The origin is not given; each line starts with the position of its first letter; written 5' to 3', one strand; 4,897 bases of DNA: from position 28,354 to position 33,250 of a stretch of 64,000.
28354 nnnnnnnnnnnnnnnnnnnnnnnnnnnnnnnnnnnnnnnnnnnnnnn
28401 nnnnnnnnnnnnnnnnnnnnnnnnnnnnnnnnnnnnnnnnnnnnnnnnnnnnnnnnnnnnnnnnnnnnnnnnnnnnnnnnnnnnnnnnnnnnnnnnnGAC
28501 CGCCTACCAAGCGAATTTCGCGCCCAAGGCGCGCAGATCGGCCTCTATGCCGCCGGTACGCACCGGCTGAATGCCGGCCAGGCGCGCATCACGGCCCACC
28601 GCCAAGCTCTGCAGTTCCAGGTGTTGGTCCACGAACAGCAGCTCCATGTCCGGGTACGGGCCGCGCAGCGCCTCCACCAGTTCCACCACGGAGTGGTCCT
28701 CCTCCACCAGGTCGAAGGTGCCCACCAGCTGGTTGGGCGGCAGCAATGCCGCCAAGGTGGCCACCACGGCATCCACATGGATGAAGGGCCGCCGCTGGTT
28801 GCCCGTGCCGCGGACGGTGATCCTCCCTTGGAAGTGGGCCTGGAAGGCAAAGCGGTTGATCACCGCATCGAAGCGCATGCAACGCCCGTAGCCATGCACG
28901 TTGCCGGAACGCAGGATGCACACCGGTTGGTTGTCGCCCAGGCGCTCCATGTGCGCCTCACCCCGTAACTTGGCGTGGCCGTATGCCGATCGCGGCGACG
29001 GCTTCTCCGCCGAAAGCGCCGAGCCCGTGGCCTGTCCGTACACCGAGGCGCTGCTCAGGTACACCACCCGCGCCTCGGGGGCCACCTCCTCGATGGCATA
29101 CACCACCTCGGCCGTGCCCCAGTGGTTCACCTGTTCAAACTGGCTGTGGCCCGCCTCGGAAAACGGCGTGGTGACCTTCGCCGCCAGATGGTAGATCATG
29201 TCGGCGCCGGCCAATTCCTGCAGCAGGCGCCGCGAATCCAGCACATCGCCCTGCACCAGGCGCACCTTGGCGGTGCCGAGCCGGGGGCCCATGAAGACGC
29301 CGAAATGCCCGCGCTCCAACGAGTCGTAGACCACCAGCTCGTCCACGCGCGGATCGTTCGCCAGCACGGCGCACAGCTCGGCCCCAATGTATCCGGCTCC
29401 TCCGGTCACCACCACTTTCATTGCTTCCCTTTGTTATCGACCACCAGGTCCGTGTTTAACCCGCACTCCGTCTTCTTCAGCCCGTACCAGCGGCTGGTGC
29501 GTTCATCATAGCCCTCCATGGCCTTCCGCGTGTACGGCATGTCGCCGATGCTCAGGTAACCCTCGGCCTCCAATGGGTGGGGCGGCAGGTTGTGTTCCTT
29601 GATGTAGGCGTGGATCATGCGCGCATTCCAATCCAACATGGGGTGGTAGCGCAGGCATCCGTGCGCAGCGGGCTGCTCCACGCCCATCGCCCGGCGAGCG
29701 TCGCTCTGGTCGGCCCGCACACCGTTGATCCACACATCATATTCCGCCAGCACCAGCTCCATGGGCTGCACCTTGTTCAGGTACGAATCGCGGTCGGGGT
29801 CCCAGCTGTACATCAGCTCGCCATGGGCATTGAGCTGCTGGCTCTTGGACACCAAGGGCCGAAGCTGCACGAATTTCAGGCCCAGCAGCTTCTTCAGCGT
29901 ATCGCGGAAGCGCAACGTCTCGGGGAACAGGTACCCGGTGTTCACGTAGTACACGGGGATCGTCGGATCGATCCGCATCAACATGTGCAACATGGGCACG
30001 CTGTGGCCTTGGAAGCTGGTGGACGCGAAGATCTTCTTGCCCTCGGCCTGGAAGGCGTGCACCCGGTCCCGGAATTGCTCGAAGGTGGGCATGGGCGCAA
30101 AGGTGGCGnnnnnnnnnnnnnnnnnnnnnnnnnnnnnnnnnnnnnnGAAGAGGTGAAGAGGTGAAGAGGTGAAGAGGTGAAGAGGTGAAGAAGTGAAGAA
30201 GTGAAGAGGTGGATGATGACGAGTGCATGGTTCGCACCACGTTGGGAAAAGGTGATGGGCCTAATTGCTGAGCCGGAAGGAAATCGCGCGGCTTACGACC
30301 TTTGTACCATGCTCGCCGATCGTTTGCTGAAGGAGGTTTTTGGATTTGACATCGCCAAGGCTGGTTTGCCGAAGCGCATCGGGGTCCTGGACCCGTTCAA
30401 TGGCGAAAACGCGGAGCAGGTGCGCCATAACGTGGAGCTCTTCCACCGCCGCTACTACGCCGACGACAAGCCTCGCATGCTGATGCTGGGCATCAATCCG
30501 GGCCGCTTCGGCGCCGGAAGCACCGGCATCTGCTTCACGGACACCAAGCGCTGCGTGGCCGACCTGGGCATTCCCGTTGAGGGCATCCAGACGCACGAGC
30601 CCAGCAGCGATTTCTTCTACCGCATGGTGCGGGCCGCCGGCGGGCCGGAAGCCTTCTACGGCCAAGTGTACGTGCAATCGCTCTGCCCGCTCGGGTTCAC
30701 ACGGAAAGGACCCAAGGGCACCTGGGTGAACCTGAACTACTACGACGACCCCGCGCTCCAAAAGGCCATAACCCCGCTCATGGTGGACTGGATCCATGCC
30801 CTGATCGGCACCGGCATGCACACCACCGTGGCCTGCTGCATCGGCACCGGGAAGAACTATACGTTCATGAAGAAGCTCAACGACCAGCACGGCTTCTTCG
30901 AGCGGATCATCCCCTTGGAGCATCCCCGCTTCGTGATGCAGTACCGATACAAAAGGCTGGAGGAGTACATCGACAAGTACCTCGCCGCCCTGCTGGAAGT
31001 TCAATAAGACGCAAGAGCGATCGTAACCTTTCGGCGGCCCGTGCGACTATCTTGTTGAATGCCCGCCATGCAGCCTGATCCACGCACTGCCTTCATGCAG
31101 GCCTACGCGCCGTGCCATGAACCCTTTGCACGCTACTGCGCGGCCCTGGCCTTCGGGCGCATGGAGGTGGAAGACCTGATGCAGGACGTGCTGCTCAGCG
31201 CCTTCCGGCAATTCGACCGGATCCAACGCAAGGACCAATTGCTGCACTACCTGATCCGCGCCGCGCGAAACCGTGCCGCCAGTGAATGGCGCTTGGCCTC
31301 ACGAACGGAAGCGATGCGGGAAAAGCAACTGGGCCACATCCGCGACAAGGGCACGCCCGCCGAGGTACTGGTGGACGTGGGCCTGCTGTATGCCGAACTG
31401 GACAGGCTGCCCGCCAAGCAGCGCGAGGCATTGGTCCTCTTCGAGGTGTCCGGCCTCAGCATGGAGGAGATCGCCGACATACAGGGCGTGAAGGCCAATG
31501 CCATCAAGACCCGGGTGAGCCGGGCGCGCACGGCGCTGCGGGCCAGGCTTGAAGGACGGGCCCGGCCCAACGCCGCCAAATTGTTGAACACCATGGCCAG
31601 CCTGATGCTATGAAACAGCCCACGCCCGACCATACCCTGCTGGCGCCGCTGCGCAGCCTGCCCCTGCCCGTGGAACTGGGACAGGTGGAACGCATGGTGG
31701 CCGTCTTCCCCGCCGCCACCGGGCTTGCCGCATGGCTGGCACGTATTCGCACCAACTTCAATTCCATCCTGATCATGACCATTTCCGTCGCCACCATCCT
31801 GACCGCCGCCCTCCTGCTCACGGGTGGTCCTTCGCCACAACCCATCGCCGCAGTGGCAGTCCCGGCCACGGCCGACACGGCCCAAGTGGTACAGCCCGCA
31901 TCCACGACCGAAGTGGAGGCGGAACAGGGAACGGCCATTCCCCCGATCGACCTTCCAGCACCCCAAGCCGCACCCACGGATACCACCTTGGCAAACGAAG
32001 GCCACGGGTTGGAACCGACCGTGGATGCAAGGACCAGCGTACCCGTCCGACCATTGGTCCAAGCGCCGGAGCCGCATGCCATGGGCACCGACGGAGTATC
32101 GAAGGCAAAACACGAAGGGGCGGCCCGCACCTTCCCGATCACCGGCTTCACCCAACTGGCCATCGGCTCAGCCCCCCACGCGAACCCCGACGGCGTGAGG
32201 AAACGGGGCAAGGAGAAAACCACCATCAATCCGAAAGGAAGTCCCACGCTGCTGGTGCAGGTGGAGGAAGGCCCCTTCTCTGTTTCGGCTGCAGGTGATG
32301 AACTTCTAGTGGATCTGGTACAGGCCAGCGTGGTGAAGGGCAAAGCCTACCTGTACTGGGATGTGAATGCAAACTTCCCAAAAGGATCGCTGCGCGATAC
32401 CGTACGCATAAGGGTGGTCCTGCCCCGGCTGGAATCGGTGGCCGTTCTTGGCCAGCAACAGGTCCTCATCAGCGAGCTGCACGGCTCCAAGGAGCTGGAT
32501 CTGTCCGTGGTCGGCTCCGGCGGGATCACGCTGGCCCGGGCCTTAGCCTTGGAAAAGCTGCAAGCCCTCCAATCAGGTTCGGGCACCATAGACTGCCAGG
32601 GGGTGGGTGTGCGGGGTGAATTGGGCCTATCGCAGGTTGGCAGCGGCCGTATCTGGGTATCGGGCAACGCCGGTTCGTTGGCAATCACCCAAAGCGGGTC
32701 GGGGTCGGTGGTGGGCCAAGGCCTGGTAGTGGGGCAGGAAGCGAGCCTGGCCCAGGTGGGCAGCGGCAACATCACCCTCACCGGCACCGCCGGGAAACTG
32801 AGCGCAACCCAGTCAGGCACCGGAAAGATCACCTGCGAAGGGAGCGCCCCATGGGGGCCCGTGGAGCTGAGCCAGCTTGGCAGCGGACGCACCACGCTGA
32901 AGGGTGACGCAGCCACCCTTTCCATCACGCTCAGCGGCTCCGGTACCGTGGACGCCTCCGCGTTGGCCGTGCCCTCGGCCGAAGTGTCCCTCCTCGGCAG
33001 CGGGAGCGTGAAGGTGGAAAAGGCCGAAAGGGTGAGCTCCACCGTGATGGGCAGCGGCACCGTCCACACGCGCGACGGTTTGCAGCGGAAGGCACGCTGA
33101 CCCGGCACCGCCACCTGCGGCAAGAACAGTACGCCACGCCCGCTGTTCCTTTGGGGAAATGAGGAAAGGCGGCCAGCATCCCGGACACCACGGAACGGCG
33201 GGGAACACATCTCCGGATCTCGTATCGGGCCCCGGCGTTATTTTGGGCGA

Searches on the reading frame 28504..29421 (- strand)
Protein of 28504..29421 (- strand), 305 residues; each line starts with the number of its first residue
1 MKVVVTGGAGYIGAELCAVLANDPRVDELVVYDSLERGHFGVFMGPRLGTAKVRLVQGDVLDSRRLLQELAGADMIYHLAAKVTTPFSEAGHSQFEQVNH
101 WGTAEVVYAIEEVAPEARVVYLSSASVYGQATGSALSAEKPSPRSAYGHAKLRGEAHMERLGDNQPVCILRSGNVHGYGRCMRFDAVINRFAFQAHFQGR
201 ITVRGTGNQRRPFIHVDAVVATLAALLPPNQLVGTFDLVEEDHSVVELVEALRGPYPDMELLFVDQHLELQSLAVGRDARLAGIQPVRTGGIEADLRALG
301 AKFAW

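Call 46: search_protein_families(library=pfam, proteins=[window:28504-29421:-], max_evalue=0.01)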
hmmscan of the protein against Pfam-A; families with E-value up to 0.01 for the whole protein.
window:28504-29421:- (305 aa): 9 families
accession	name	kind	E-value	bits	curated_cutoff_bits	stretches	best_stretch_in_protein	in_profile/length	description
PF01370.27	Epimerase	-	7.3e-34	117.7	20.9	1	3-227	1-225/240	NAD dependent epimerase/dehydratase family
PF16363.11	GDP_Man_Dehyd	-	6.8e-23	82.1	27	1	5-250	2-260/332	GDP-mannose 4,6 dehydratase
PF01073.25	3Beta_HSD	-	7.1e-13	48.6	22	1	4-179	1-185/280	3-beta hydroxysteroid dehydrogenase/isomerase family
PF04321.23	RmlD_sub_bind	-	4.6e-12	46.1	27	1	1-178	1-154/287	RmlD substrate binding domain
PF02719.21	Polysacc_synt_2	-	1.7e-11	44.3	20.2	1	3-177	1-173/293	Polysaccharide biosynthesis protein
PF07993.18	NAD_binding_4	-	3.4e-09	36.7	20.1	1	50-221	60-256/258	Male sterility protein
PF00056.29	Ldh_1_N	-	0.00013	22.5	27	1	1-118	1-113/141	lactate/malate dehydrogenase, NAD binding domain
PF13460.12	NAD_binding_10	-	0.00021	21.6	27.2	1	50-159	38-132/184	NAD(P)H-binding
PF01118.30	Semialdhyde_dh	-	0.00086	20.1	26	1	2-38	1-38/121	Semialdehyde dehydrogenase, NAD binding domain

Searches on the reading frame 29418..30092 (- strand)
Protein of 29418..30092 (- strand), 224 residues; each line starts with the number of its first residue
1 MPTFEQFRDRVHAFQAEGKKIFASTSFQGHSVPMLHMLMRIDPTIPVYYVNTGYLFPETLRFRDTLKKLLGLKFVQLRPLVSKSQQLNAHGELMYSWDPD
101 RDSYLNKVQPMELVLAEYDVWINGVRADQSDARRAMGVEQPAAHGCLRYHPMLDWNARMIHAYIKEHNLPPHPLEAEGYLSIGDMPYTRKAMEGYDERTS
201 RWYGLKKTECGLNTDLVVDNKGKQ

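Call 46: search_protein_families(library=pfam, proteins=[window:29418-30092:-], max_evalue=0.01)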
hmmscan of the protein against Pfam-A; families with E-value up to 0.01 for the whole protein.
window:29418-30092:- (224 aa): 1 family
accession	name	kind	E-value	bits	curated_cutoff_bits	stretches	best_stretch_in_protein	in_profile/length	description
PF01507.26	PAPS_reduct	-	1.6e-35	123.1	22.5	1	21-189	2-174/175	Phosphoadenosine phosphosulfate reductase domain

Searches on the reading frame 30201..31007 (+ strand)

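Call 46: search_protein_families(library=pfam, proteins=[window:30201-31007:+], max_evalue=0.01)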
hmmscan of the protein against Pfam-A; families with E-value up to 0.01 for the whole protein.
window:30201-31007:+ (268 aa): 1 family
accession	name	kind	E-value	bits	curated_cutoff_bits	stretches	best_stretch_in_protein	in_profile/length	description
PF03167.25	UDG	-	1.8e-13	51.2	24.3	1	87-264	4-140/141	Uracil DNA glycosylase superfamily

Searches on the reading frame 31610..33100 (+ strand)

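Call 46: search_protein_families(library=pfam, proteins=[window:31610-33100:+], max_evalue=0.01)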
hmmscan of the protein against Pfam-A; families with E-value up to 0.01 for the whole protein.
window:31610-33100:+ (496 aa): 1 family
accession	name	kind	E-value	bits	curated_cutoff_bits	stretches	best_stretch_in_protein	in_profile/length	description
PF10988.14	DUF2807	-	9.5e-26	91.1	24.2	2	222-412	20-180/181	Putative auto-transporter adhesin, head GIN domain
